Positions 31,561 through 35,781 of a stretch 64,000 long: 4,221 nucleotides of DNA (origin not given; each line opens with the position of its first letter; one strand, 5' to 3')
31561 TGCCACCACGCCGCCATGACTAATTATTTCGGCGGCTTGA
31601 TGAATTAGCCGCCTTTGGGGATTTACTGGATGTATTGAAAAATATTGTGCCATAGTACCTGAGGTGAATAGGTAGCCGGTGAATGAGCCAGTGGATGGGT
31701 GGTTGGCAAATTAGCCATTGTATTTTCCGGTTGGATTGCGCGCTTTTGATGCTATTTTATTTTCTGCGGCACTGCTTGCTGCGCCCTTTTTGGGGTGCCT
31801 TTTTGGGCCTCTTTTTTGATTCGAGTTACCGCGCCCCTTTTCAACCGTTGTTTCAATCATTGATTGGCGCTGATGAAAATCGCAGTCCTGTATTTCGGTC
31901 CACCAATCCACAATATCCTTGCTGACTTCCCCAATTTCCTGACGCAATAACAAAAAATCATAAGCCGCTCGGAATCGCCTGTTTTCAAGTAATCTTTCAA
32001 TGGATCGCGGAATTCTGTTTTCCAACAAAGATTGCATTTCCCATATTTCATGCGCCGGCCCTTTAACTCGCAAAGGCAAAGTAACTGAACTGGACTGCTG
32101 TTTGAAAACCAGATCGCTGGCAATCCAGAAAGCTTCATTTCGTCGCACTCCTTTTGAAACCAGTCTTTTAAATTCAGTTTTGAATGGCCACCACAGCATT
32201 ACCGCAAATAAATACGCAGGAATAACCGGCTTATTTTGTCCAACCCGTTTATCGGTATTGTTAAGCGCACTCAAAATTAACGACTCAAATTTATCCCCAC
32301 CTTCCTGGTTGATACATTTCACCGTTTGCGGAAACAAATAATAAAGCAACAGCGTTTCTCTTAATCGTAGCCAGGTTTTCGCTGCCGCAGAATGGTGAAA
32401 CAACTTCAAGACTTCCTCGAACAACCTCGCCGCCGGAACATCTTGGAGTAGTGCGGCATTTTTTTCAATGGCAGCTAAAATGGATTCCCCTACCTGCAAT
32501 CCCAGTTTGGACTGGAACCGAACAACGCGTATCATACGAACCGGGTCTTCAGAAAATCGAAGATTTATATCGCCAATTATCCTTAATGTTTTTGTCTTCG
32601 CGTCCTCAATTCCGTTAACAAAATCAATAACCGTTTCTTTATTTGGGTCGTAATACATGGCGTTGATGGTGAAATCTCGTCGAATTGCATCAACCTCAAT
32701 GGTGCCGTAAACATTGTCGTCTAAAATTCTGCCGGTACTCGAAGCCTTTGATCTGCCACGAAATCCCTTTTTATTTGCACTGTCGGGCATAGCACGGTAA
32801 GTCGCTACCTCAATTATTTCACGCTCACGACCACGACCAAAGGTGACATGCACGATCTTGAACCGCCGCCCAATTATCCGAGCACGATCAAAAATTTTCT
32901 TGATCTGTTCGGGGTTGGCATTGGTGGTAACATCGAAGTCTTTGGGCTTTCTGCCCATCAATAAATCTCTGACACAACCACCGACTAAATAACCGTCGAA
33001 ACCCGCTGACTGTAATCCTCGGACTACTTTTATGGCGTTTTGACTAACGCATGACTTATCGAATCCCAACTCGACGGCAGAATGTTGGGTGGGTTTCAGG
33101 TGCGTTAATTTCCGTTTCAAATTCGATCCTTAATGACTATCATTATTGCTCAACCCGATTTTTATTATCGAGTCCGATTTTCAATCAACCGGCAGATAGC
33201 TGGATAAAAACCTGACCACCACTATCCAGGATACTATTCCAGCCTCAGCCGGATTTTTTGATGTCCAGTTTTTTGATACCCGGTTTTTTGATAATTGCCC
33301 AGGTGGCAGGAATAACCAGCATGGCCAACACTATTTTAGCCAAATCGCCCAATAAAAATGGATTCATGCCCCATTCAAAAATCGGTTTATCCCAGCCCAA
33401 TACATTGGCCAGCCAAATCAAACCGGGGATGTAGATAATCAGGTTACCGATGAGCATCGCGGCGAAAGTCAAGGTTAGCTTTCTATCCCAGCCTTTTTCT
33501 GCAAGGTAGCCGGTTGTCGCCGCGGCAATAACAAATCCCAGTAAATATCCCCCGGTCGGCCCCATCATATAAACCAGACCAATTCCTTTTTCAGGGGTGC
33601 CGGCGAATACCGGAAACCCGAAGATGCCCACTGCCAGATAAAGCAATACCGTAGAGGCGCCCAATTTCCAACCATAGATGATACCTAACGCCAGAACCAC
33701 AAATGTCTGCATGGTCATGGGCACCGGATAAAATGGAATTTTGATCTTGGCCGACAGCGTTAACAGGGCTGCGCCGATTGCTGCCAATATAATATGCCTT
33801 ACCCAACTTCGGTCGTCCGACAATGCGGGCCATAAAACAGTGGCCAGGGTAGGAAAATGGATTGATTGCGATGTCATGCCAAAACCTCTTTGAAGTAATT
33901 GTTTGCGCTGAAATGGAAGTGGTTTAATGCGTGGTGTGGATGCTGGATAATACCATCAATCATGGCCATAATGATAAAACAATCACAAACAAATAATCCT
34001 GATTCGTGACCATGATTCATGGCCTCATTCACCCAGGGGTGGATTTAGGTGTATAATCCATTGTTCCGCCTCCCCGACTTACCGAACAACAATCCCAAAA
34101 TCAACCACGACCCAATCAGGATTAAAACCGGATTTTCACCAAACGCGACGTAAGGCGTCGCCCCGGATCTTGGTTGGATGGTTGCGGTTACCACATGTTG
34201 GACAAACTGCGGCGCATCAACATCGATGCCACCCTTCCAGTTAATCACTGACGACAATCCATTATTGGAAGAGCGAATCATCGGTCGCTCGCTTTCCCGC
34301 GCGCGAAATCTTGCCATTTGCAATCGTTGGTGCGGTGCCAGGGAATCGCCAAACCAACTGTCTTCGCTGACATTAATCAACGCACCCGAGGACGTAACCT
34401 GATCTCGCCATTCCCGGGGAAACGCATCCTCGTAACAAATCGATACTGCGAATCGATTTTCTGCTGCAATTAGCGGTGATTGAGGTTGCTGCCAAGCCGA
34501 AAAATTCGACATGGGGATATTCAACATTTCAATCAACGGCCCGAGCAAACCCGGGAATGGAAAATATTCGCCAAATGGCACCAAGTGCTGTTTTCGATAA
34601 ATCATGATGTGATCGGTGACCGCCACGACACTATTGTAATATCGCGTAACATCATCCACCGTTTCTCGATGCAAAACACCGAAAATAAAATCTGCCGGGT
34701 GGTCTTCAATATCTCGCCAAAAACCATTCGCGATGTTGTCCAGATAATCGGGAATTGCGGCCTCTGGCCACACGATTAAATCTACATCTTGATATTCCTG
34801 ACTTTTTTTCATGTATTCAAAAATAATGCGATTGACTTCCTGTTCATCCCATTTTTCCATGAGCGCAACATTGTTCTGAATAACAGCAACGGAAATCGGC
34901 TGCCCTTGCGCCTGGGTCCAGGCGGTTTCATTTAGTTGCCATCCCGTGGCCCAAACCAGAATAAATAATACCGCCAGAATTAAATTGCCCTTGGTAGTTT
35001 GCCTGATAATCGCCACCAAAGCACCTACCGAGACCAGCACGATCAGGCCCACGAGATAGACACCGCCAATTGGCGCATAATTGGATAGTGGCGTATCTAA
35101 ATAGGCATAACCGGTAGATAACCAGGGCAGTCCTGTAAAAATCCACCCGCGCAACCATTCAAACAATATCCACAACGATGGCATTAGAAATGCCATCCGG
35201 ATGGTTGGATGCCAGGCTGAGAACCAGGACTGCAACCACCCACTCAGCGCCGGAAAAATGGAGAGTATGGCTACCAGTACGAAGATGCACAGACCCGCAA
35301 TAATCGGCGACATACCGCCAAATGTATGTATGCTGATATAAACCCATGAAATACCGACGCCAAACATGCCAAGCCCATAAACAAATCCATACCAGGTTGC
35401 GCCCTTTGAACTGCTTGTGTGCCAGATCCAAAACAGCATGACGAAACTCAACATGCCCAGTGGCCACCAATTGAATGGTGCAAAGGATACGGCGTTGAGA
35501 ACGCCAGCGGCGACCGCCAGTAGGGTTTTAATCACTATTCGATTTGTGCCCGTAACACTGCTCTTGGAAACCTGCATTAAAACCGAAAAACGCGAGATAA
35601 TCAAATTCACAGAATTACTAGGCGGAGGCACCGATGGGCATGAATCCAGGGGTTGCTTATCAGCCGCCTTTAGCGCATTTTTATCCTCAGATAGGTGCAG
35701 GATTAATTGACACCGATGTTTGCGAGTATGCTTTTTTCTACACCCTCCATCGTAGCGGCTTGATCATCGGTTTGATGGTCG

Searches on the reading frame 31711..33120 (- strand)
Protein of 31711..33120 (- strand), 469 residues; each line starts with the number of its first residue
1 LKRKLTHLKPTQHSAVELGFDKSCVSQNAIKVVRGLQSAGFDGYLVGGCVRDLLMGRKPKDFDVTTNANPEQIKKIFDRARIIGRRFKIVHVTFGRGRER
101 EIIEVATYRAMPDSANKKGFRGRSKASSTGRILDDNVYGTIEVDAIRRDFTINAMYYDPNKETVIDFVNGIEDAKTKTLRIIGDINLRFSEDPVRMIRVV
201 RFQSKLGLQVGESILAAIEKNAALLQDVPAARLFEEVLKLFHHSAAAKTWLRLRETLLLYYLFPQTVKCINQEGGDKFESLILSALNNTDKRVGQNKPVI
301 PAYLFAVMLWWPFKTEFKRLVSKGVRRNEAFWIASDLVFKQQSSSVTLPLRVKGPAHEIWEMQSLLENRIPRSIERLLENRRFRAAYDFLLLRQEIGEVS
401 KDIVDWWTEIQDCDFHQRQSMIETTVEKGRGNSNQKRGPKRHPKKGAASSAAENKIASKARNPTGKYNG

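Call 66: search_protein_families(library=pfam, proteins=[window:31711-33120:-])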
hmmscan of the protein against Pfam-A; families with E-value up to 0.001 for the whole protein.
window:31711-33120:- (469 aa): 3 families
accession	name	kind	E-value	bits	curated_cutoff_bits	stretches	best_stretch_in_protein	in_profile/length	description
PF01743.26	PolyA_pol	-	6e-37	127.2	23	1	44-180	2-126/126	Poly A polymerase head domain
PF12626.12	PolyA_pol_arg_C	-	1.5e-29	102.9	22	1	324-441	2-118/119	Polymerase A arginine-rich C-terminus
PF12627.12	PolyA_pol_RNAbd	-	1e-15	57.7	22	1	207-266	1-60/64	Probable RNA and SrmB- binding site of polymerase A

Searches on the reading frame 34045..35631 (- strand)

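Call 66: search_protein_families(library=pfam, proteins=[window:34045-35631:-])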
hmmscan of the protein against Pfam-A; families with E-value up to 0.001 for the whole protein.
window:34045-35631:- (528 aa): 2 families
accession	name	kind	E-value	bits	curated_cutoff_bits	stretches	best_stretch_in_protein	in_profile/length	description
PF20154.4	LNT_N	-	1.7e-35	123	27.1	1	42-202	1-157/159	Apolipoprotein N-acyltransferase N-terminal domain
PF00795.27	CN_hydrolase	-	6.6e-23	81.8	23.2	1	248-490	2-252/256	Carbon-nitrogen hydrolase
